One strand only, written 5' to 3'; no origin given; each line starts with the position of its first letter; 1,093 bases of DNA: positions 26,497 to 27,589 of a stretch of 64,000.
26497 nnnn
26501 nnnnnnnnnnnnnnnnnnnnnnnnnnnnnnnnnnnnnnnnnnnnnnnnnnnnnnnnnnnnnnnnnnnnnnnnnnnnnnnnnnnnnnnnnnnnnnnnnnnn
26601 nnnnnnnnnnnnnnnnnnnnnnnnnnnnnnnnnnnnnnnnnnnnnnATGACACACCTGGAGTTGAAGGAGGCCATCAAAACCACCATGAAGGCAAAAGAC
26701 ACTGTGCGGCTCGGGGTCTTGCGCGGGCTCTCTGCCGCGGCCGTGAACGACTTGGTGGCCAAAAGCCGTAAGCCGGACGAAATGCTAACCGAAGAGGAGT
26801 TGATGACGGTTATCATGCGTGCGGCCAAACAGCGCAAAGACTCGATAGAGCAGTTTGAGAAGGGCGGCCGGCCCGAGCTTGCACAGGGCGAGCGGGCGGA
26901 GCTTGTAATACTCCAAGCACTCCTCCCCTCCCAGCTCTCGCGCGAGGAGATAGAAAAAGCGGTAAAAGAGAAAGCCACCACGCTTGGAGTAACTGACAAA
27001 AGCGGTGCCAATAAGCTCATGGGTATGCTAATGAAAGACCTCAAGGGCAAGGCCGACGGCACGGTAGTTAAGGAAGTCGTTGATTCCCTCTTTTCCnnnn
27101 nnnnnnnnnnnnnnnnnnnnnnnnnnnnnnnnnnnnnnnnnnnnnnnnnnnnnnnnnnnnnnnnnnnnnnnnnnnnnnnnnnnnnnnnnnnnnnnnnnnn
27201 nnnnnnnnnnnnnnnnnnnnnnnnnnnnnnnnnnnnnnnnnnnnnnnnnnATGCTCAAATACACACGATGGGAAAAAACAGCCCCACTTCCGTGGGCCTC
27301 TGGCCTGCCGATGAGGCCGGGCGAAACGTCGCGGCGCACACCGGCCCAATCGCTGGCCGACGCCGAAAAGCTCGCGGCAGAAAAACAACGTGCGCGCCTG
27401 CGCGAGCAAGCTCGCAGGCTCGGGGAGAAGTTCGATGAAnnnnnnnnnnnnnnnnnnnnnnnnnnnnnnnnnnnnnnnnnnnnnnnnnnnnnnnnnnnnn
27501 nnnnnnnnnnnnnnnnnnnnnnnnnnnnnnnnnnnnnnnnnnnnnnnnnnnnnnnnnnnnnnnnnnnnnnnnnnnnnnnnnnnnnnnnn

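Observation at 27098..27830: Self-contained GC-rich two-gene cassette with consensus promoter bracketed by palindromes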

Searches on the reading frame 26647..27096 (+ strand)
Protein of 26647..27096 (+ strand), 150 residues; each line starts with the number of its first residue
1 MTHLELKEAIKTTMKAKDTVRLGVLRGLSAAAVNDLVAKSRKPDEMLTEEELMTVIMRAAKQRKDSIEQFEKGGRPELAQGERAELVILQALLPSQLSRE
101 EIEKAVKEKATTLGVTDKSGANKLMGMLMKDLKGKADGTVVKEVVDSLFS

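Call 11: search_protein_families(library=pfam, proteins=[window:26647-27096:+], max_evalue=1)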
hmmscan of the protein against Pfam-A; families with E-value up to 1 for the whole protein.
seq(150 aa): 5 families
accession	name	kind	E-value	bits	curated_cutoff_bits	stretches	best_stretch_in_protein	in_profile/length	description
PF09424.15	YqeY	-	9.2e-38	130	27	1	5-147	3-141/143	Yqey-like protein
PF02637.23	GatB_Yqey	-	0.00019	21.8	27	1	118-146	117-145/148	GatB domain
PF24958.1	DUF7765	-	0.049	14.2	27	1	90-129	12-49/102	Domain of unknown function (DUF7765)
PF07216.17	LcrG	-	0.14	12.5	24.1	0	27-78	34-85/91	LcrG protein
PF11829.13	DUF3349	-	0.41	11.9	28.3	0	85-113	22-50/94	Protein of unknown function (DUF3349)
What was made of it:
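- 26647..27099 (+): yqeY (GatB/YqeY-domain protein, 150 aa); upstream neighbour and anchor of the slot. Pfam PF09424, E=9e-38 (call 11).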

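Call 30: find_related_loci(query=window:26647-27096:+, collection=metagenome_contigs, flank=4000)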
Query seq(150 aa) (150 aa) in metagenome_contigs; peptide patterns used: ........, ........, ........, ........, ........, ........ (x = any residue, [..] = any of these).
600 stretches matched a pattern (row limit reached: there are more); 235 encode a relative of the query (tblastn E <= 1e-3); the best 80 are kept; 80 distinct loci.
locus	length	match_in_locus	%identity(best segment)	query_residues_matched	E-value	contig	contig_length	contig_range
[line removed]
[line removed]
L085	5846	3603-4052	67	1-150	1e-63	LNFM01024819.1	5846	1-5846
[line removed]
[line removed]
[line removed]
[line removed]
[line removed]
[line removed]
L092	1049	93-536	62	3-150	2e-61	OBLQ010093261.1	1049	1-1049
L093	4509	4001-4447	62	1-149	8e-58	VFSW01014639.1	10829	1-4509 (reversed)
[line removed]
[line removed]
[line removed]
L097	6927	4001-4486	60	1-150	3e-54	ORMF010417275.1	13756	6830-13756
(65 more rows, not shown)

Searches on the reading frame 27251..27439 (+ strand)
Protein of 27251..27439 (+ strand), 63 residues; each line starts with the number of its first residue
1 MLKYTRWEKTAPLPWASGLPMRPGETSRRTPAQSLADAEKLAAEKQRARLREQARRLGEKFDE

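Call 11: search_protein_families(library=pfam, proteins=[window:27251-27439:+], max_evalue=1)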
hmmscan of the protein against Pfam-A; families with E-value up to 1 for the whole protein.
seq(63 aa): 2 families
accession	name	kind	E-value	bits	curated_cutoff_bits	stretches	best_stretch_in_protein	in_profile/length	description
PF19908.4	DUF6381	-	0.084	13.1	26.6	1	29-62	15-49/62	Family of unknown function (DUF6381)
PF17105.10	BRD4_CDT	-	0.16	11.9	27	1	40-56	2-18/44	C-terminal domain of bromodomain protein 4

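Call 12: search_protein_families(library=padloc, proteins=[window:27251-27439:+], max_evalue=10)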
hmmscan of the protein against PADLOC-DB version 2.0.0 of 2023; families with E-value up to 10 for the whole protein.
seq(63 aa): 0 families

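Call 14: search_protein_families(library=phrogs, proteins=[window:27251-27439:+], max_evalue=10)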
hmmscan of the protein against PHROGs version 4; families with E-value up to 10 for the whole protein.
seq(63 aa): 1 family
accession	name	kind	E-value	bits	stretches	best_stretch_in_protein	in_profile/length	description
phrog_38764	-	unknown function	0.35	11.8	1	25-44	23-42/61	-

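Call 15: search_protein_families(library=ncbifam, proteins=[window:27251-27439:+], max_evalue=10)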
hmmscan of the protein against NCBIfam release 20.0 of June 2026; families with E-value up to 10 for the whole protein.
seq(63 aa): 0 families
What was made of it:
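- On Type II toxin-antitoxin module: Pfam, PADLOC, PHROGs and NCBIfam give nothing for ORF2 (calls 11, 12, 14, 15).
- Tried and rejected: Pfam, PADLOC, PHROGs and NCBIfam on ORF1 and ORF2 gave nothing (calls 11, 12, 14, 15).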

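Call 75: search_solved_structures(query=A2, max_evalue=10)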
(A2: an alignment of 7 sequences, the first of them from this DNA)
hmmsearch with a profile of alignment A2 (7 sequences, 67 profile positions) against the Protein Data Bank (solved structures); distinct sequences matched with E-value up to 10: 1.
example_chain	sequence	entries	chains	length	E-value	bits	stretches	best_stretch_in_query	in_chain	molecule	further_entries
2mg4_A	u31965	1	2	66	0.61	13.8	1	32-62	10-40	Computational designed homodimer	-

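Call 79: find_homologous_proteins(query=A2, max_evalue=0.01)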
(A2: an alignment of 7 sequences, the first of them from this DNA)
Query A2 (7 sequences) (63 aa, profile of the alignment): 12 proteins with E <= 0.01 among 1620 candidates.
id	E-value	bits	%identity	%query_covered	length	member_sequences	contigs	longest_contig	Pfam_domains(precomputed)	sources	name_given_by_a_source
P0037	5.1e-25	105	-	-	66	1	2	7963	-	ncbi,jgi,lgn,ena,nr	ncbi:MAG TPA: hypothetical protein VD928_03425 [Candidatus Paceibacterota bacterium]|nr:hypothetical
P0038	1.6e-22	97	-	-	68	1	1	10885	-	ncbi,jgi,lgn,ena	ncbi:MAG TPA: hypothetical protein VIJ88_03130 [Candidatus Paceibacterota bacterium]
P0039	2.2e-21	94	-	-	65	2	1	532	-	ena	-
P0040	2.7e-21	94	36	67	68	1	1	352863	-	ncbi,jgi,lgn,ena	jgi:hypothetical protein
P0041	3.0e-20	90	30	68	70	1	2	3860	-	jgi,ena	-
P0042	5.3e-18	83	43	56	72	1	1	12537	-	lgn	-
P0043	4.6e-14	70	44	40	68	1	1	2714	-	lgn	-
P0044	2.2e-9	55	100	100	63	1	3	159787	-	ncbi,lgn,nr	ncbi:hypothetical protein HYS79_01160 [Patescibacteria group bacterium]|nr:hypothetical protein [Pat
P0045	9.3e-8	50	-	-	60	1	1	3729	-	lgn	-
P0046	2.1e-6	46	39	37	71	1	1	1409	-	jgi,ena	-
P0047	3.1e-6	45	55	17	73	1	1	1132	-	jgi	jgi:hypothetical protein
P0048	2.1e-4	39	36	52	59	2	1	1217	-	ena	-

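Call 84: find_encoding_contigs(protein=P0038, flank=3000, max_places=2)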
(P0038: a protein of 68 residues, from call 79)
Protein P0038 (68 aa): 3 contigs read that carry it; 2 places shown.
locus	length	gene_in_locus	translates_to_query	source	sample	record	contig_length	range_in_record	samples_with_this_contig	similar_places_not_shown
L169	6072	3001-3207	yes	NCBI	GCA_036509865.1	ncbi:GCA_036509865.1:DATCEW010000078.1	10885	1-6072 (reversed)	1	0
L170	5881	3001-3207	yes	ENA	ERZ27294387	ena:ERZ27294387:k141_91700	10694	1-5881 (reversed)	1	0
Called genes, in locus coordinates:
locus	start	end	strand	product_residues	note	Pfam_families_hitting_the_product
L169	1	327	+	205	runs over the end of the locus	PF21176:RecR_HhH (weak), PF01751:Toprim (weak), PF13662:Toprim_4, PF21175:RecR_C (weak)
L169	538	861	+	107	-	-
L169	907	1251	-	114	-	PF00829:Ribosomal_L21p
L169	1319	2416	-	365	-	PF02646:RmuC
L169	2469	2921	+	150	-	PF09424:YqeY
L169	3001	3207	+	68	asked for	-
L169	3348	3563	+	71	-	-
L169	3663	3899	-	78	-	PF02245:Pur_DNA_glyco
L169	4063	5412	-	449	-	PF08245:Mur_ligase_M, PF02875:Mur_ligase_C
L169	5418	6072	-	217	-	PF00905:Transpeptidase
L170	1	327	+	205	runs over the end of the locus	PF21176:RecR_HhH (weak), PF01751:Toprim (weak), PF13662:Toprim_4, PF21175:RecR_C (weak)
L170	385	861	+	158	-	-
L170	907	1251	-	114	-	PF00829:Ribosomal_L21p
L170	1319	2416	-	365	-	PF02646:RmuC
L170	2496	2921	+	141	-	PF09424:YqeY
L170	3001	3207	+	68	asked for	-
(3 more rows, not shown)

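Call 85: find_encoding_contigs(protein=P0045, flank=3000, max_places=2)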
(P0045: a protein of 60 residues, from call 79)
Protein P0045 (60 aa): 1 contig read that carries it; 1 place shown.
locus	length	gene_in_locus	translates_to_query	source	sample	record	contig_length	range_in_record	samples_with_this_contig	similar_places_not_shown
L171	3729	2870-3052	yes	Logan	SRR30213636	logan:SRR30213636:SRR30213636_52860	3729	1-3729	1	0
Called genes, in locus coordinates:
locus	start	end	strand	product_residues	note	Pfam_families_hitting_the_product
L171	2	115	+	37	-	?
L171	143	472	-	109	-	PF00829:Ribosomal_L21p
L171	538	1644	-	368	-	PF02646:RmuC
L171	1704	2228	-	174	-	-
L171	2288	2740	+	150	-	PF09424:YqeY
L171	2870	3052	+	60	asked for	-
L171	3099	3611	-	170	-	PF02245:Pur_DNA_glyco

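Call 86: find_encoding_contigs(protein=P0043, flank=3000, max_places=2)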
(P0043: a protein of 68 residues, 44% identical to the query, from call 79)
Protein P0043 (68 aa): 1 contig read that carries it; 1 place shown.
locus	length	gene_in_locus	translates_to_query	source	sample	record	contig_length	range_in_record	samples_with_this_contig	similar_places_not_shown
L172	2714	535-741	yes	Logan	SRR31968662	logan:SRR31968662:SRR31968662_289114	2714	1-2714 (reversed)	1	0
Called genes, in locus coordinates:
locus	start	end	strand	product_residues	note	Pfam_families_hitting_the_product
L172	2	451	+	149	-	?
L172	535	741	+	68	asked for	-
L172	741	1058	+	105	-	-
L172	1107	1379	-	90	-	-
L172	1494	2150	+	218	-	-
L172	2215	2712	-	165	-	?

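Call 96: search_protein_families(library=pfam, alignment_id=A2, max_evalue=10)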
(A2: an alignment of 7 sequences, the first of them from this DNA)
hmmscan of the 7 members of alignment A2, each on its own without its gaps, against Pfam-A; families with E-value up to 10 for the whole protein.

A. member 1, seq(63 aa): 2 families
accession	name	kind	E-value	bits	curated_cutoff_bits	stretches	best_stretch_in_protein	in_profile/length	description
PF19908.4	DUF6381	-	0.084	13.1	26.6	1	29-62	15-49/62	Family of unknown function (DUF6381)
PF17105.10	BRD4_CDT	-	0.16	11.9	27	1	40-56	2-18/44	C-terminal domain of bromodomain protein 4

B. families by the number of members that match (of 7 scanned): 4 families
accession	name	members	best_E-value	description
PF19908.4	DUF6381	1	0.084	Family of unknown function (DUF6381)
PF17105.10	BRD4_CDT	1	0.16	C-terminal domain of bromodomain protein 4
PF15716.10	DUF4672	1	0.34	Domain of unknown function (DUF4672)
PF13565.12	HTH_32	1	0.37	Homeodomain-like domain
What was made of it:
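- On Type II toxin-antitoxin module: There is no Pfam or PDB sequence match for ORF1 or for the a1 alignment (calls 11, 75, 96).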
